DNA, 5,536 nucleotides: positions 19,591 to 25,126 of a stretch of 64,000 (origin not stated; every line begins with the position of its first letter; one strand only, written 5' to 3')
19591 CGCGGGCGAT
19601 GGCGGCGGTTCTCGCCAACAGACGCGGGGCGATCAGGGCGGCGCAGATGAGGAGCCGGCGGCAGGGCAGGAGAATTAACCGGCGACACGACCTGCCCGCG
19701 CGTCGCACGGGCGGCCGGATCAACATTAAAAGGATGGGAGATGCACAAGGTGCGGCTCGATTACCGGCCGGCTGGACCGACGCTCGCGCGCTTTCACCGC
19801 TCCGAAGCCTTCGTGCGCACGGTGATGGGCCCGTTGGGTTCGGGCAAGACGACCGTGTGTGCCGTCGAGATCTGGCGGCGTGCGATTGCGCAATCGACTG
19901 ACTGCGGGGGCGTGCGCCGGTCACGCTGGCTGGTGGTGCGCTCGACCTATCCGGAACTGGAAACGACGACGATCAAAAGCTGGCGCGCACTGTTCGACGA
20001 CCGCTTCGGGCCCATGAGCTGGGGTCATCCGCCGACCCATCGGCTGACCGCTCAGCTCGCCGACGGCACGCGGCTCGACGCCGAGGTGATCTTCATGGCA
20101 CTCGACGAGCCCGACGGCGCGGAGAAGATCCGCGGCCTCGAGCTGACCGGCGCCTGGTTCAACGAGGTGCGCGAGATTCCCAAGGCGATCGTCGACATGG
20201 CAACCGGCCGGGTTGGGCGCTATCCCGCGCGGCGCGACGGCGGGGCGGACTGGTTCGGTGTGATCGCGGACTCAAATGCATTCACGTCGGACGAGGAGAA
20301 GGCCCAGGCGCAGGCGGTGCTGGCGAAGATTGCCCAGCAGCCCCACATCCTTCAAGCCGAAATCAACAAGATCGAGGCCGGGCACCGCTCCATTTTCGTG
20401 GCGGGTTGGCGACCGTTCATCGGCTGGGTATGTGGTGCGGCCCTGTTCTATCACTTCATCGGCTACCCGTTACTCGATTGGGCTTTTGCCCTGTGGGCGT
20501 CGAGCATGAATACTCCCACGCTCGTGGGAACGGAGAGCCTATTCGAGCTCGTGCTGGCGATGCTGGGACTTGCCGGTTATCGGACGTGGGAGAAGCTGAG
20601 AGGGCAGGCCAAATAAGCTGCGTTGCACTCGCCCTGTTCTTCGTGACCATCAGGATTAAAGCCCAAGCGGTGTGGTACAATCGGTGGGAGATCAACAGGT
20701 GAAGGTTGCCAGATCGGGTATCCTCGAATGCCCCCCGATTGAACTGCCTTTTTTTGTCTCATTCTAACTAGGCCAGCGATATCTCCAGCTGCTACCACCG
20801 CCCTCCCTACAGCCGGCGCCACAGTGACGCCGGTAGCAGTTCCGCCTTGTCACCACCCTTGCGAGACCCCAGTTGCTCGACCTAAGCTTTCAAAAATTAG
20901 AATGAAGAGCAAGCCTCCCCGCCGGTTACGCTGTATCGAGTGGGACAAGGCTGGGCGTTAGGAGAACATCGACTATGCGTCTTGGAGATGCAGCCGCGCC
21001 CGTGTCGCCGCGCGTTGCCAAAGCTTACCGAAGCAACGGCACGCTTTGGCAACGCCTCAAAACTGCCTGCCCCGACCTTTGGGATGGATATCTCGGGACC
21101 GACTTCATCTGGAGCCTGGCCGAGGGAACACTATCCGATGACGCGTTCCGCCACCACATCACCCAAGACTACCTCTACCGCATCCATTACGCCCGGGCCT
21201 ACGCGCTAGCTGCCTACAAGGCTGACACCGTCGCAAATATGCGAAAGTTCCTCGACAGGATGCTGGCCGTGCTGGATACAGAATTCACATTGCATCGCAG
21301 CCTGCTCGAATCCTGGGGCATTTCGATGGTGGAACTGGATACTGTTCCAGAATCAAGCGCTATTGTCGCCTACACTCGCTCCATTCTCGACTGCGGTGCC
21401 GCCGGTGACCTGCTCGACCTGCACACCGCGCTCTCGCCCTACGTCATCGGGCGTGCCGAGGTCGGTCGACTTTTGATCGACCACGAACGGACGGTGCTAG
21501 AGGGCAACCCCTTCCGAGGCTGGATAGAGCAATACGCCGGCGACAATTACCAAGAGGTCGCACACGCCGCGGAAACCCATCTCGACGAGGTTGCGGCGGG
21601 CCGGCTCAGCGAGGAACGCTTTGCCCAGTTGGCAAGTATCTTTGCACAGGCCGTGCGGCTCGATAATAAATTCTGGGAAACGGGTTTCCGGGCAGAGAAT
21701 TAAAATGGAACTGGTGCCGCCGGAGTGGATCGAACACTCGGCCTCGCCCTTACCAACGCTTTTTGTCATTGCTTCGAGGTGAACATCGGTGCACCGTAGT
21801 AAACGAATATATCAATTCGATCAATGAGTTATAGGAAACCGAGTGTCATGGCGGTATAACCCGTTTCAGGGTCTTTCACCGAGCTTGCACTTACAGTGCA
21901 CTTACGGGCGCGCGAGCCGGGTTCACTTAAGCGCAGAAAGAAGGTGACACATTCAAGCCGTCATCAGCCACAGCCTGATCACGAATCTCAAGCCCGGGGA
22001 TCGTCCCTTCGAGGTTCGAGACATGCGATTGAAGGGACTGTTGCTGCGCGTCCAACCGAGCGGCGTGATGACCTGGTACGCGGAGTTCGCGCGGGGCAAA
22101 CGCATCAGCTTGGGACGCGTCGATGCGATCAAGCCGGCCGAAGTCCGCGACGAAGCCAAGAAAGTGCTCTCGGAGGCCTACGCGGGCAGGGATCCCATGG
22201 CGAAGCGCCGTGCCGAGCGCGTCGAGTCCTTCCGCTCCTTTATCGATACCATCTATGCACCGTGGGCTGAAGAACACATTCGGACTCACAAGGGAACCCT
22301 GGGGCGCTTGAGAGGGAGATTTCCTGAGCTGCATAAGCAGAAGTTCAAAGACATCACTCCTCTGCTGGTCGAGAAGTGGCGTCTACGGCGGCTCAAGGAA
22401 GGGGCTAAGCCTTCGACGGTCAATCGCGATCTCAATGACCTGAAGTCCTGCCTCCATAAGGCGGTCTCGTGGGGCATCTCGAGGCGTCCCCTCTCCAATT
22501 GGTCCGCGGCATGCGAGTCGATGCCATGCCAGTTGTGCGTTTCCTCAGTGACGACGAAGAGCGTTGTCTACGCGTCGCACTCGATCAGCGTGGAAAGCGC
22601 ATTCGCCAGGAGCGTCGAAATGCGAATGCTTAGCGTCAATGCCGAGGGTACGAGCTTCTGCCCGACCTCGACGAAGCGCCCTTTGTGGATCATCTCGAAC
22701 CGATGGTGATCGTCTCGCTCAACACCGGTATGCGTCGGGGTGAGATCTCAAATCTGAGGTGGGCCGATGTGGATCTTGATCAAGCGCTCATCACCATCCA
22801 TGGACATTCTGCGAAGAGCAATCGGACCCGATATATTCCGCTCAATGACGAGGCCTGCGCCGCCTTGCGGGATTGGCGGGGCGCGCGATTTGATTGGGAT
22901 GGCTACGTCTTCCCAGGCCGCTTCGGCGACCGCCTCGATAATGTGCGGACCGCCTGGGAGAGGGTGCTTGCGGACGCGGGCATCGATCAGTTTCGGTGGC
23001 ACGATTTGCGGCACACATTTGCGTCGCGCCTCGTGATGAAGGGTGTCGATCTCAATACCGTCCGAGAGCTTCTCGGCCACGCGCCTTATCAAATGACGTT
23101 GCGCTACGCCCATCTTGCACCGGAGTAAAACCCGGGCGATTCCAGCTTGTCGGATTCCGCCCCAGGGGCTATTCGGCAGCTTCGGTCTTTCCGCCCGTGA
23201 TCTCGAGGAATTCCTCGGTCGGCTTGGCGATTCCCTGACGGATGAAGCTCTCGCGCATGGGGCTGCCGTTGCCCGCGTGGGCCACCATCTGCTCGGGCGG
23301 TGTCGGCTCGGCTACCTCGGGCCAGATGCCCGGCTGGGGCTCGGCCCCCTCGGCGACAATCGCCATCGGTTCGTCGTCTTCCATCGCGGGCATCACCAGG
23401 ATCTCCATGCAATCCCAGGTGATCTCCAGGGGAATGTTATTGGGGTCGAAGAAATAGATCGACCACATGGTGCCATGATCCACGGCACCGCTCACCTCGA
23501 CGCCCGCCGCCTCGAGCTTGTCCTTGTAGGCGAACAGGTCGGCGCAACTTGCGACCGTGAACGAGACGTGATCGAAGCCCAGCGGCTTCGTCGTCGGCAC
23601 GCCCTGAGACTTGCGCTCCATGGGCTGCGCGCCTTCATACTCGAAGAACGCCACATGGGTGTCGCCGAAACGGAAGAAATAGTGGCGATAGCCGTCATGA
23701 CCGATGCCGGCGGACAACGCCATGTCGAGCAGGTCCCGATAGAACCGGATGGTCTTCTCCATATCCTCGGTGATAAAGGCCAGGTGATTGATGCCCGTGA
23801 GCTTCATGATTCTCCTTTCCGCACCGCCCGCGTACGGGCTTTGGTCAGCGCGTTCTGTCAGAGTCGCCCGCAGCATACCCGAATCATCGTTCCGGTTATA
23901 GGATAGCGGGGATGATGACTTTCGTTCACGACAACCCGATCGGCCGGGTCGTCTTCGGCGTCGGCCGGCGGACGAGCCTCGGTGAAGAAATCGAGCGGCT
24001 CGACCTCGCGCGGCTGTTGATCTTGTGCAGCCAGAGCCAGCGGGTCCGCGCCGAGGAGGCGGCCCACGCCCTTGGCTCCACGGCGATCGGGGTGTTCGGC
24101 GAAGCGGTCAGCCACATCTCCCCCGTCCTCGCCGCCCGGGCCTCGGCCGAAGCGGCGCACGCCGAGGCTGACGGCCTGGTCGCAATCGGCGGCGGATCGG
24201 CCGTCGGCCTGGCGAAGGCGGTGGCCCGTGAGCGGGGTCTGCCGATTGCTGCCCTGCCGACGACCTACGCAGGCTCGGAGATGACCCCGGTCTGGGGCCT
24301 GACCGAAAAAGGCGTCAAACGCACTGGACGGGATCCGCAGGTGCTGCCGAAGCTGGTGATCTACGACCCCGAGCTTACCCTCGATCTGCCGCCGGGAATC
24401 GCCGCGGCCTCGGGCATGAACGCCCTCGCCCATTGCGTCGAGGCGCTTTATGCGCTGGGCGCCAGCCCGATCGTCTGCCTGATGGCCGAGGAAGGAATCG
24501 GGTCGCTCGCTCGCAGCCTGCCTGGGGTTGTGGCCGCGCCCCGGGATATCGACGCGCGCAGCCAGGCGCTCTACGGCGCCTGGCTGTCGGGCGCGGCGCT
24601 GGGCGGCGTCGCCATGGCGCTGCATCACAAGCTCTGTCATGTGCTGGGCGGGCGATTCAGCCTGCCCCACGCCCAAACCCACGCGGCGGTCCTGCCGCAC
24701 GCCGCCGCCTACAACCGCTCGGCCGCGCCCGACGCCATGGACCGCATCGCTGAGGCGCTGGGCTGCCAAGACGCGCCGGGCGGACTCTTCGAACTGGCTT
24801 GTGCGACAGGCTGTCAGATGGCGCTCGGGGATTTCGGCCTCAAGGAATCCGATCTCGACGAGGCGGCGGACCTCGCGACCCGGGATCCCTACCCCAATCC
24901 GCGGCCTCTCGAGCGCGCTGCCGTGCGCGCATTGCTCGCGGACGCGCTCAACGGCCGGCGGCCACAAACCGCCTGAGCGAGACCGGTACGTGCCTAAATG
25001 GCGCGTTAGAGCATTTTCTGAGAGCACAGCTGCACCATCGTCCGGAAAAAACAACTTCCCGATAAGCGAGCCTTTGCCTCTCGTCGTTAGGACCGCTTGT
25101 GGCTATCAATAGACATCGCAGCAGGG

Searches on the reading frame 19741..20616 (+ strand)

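Call 7: search_protein_families(library=pfam, proteins=[window:19741-20616:+])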
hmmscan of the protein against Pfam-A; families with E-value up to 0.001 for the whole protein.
window:19741-20616:+ (291 aa): 2 families
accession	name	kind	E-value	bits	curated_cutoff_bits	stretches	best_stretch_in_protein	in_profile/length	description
PF11351.13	GTA_holin_3TM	-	4.3e-13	50.3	24.8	1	182-280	16-118/123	Holin of 3TMs, for gene-transfer release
PF03237.21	Terminase_6N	-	5.5e-05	23.4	22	1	29-149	3-111/215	Terminase large subunit, T4likevirus-type, N-terminal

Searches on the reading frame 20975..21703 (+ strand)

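Call 7: search_protein_families(library=pfam, proteins=[window:20975-21703:+])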
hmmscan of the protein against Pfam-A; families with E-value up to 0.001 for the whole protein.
window:20975-21703:+ (242 aa): 1 family
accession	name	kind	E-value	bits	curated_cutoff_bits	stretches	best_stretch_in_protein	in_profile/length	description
PF03070.21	TENA_THI-4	-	1.9e-34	119.7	22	1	35-236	7-206/210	TENA/THI-4/PQQC family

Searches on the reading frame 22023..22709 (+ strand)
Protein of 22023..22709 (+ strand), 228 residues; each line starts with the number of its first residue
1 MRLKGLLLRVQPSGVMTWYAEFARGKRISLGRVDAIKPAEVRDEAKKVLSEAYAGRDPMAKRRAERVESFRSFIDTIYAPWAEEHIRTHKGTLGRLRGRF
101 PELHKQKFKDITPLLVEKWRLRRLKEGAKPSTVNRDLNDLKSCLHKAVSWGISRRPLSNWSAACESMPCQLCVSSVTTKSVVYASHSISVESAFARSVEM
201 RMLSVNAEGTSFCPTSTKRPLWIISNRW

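Call 7: search_protein_families(library=pfam, proteins=[window:22023-22709:+])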
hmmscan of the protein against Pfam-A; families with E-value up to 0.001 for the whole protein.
window:22023-22709:+ (228 aa): 1 family
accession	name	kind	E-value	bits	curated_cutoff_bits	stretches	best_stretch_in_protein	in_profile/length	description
PF13356.12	Arm-DNA-bind_3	-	7.4e-11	42.5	27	1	4-65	21-83/83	Arm DNA-binding domain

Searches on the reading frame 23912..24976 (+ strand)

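Call 7: search_protein_families(library=pfam, proteins=[window:23912-24976:+])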
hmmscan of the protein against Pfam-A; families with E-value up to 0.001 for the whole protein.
window:23912-24976:+ (354 aa): 3 families
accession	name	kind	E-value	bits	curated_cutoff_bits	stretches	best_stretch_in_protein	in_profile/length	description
PF25137.1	ADH_Fe_C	-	3.6e-41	141.4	27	1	165-345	2-193/194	Fe-containing alcohol dehydrogenase family, C-terminal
PF00465.25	Fe-ADH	-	1.7e-23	83.5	31.3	1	12-153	3-168/168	Iron-containing alcohol dehydrogenase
PF13685.12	Fe-ADH_2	-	1.1e-08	35.7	28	1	15-122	2-111/149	Iron-containing alcohol dehydrogenase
